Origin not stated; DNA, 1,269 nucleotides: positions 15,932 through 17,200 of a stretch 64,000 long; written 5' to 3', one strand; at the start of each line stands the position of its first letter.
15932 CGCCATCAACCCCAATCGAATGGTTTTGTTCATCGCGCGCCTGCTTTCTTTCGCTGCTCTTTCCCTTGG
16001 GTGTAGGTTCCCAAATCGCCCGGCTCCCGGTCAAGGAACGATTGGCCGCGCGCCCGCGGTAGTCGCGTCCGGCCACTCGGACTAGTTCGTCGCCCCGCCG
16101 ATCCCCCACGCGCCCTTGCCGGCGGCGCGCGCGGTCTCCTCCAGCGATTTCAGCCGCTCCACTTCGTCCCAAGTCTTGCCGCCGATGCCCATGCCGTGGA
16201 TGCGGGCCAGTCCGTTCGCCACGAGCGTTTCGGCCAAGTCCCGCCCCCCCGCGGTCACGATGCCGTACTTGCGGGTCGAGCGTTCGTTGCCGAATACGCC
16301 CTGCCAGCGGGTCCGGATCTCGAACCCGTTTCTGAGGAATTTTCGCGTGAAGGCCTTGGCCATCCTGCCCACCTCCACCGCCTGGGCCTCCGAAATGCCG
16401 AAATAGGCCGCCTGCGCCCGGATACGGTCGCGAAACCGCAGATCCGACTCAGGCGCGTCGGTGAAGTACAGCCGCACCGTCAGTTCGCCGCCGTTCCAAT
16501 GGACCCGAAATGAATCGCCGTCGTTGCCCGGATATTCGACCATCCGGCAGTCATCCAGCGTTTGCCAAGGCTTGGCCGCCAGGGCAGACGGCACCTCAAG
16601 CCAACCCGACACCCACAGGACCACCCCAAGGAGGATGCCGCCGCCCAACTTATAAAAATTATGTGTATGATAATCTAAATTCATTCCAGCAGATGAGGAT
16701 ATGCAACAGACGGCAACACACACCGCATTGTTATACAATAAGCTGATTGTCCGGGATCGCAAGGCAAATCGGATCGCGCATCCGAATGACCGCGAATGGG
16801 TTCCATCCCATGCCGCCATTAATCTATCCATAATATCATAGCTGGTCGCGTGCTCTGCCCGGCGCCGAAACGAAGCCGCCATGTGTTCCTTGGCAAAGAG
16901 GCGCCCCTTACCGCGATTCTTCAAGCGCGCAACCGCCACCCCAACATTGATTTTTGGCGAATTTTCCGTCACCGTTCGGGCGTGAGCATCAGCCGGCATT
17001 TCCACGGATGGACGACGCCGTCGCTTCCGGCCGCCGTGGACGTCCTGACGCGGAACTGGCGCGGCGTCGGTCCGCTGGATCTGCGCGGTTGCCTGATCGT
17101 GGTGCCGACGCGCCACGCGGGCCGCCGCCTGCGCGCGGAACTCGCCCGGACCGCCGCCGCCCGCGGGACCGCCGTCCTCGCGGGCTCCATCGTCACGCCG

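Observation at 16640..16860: AT-rich island (about 45 % GC) in a 70 % GC genome between divergent nuclease genes, extending into the first codons of both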

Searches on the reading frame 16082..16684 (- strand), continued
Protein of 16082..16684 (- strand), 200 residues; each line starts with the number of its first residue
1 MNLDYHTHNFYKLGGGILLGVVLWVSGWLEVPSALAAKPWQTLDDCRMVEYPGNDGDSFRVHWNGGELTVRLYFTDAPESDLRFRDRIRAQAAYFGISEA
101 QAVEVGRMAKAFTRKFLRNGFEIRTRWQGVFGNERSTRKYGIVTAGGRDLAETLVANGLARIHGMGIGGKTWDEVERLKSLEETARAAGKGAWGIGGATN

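Call 34: find_encoding_contigs(protein=P0100, flank=3000, max_places=2)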
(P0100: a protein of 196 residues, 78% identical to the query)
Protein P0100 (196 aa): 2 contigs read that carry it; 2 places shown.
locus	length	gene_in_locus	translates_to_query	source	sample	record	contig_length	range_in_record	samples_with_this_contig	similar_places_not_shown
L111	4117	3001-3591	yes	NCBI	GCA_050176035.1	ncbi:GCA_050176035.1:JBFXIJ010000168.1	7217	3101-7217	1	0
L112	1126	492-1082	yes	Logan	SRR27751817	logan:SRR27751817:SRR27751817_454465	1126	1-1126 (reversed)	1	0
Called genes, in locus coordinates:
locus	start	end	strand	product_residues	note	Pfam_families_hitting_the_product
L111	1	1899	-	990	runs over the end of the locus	PF07690:MFS_1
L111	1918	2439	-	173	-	PF00583:Acetyltransf_1 (weak), PF13508:Acetyltransf_7 (weak)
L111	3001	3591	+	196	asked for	PF00565:SNase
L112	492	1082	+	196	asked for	PF00565:SNase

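Call 35: find_encoding_contigs(protein=P0146, flank=3000, max_places=2)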
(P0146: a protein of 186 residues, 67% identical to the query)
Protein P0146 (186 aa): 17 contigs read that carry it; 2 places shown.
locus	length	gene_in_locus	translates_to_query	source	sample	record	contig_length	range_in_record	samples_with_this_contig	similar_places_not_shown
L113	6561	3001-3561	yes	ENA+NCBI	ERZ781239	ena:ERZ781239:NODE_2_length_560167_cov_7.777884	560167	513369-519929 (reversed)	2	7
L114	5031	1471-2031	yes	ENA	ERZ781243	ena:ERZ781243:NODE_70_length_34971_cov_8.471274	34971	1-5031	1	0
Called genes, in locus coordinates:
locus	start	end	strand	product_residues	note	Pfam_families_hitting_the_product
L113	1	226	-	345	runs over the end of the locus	-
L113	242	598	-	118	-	PF13560:HTH_31 (weak), PF01381:HTH_3, PF12844:HTH_19 (weak)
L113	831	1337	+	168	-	PF12694:cpYpsA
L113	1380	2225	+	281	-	-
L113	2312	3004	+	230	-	PF02586:SRAP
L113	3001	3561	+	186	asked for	PF00565:SNase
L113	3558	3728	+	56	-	-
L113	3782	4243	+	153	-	-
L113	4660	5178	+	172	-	PF08614:ATG16 (weak)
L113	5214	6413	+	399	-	PF00753:Lactamase_B, PF19583:ODP, PF00258:Flavodoxin_1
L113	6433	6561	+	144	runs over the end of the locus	PF03652:RuvX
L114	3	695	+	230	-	?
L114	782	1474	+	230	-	PF02586:SRAP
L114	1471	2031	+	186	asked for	PF00565:SNase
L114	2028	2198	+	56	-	-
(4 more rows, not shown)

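Call 53: find_encoding_contigs(protein=P0098, flank=3000, max_places=3)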
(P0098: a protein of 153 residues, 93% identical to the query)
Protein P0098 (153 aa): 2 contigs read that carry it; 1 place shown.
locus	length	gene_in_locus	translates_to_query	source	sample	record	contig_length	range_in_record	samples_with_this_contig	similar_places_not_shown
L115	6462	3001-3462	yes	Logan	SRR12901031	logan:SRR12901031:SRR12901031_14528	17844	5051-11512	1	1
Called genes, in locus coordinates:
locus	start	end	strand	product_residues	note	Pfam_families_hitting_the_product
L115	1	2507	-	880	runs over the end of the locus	PF12705:PDDEXK_1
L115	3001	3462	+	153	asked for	PF00565:SNase (weak)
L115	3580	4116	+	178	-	PF12796:Ank_2, PF13857:Ank_5 (weak), PF13637:Ank_4 (weak), PF13857:Ank_5, PF00023:Ank (weak), PF13637:Ank_4 (weak), PF13857:Ank_5, PF12796:Ank_2, +3 more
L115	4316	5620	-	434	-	PF00990:GGDEF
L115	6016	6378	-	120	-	PF01740:STAS, PF13466:STAS_2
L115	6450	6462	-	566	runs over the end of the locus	PF00753:Lactamase_B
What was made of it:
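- One public gene caller skipped the tract altogether in L115 (call 53).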

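Call 54: find_encoding_contigs(protein=P0102, flank=3000, max_places=2)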
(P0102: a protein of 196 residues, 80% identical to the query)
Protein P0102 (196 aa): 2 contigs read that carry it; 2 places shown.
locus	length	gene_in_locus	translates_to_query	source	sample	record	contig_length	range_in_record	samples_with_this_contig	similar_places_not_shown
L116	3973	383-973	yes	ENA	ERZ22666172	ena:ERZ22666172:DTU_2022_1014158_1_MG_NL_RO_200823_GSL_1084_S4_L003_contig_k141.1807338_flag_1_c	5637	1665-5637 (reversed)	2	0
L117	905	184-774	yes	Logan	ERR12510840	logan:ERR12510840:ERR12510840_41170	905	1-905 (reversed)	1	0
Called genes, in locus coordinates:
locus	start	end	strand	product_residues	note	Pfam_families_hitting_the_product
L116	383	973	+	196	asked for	PF00565:SNase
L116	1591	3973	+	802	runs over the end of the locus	PF03030:H_PPase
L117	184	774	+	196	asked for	PF00565:SNase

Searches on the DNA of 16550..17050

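Call 44: search_rna_families(source=window, start=16550, end=17050, threshold=evalue, max_evalue=1)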
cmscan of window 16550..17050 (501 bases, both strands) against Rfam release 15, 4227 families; matches with E-value up to 1: 0.
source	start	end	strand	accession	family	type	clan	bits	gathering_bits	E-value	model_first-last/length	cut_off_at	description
